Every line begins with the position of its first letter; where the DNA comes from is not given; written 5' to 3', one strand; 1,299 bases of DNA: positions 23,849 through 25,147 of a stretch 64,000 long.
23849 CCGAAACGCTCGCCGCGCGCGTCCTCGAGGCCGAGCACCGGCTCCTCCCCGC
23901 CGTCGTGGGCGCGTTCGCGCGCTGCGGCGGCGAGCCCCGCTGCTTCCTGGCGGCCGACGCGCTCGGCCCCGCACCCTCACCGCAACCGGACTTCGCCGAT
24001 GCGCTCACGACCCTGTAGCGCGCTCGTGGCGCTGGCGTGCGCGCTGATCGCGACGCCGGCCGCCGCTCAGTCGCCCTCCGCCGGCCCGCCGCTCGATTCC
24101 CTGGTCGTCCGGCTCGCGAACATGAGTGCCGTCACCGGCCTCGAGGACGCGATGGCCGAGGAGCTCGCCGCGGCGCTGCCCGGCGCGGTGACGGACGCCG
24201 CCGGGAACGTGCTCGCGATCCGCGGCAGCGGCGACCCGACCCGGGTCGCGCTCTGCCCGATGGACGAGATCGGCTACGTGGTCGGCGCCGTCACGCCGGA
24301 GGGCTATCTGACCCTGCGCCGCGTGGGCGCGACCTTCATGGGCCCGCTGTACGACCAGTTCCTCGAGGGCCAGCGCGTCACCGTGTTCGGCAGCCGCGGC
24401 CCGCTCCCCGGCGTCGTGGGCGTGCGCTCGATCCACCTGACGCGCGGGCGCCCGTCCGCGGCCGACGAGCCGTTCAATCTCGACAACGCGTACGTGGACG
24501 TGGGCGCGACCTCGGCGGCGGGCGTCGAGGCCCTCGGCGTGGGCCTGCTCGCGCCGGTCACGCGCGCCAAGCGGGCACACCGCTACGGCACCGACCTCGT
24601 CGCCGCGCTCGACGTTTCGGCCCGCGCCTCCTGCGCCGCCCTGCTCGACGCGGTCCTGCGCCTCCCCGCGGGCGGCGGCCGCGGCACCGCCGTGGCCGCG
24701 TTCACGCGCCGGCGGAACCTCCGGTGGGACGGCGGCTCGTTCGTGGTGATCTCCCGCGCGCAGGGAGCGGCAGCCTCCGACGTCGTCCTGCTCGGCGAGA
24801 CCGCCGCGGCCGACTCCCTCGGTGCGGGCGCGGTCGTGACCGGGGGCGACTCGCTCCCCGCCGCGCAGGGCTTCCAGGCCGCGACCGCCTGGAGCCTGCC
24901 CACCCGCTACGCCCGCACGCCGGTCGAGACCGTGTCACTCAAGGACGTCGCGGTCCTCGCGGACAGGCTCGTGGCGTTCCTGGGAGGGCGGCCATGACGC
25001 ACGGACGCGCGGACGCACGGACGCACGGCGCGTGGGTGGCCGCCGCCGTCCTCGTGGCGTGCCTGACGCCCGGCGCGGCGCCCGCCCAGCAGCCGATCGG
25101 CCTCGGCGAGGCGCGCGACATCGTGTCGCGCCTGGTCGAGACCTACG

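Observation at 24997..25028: Octamer array (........)x4 forms the n-region of the M42 peptidase signal peptide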

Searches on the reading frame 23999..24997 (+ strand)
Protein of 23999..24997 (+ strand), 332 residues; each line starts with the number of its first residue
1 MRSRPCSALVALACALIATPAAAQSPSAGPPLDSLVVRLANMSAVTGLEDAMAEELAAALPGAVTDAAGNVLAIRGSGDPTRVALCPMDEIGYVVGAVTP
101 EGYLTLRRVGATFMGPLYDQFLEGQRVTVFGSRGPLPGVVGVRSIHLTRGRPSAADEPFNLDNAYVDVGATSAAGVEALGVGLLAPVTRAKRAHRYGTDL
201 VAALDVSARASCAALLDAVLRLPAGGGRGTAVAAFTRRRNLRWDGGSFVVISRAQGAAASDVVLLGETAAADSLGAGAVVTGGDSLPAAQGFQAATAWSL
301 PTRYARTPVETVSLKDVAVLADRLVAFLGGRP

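Call 10: search_protein_families(library=pfam, proteins=[window:23999-24997:+])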
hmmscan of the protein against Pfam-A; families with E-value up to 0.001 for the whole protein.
window:23999-24997:+ (332 aa): 1 family
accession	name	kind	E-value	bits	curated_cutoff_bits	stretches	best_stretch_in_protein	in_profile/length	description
PF05343.19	Peptidase_M42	-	8.1e-23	81.3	23.2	1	69-284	1-216/292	M42 glutamyl aminopeptidase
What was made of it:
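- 23999..24997 (+): Upstream tandem M42 paralogue (332 aa) with its own signal peptide. Pfam PF05343, E=8e-23, profile positions 1-216 of 292 (call 10).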

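Call 51: search_protein_families(library=ncbifam, proteins=[window:23999-24997:+], max_evalue=0.01)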
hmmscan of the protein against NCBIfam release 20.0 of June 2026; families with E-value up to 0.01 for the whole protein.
window:23999-24997:+ (332 aa): 4 families
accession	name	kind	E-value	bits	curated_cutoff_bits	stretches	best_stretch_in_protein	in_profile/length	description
NF007367.0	PRK09864.1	equivalog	3.1e-12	45.9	569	1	35-217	5-185/356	aminopeptidase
NF040822.1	lys_aminopep_Arch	equivalog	4.9e-12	45.6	700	1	47-184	23-153/345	lysyl aminopeptidase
TIGR03107.1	glu_aminopep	equivalog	1.3e-05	24.2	469.7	1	39-181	7-151/350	glutamyl aminopeptidase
NF007421.0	PRK09961.1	equivalog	0.00018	20.5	412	1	52-218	26-177/345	aminopeptidase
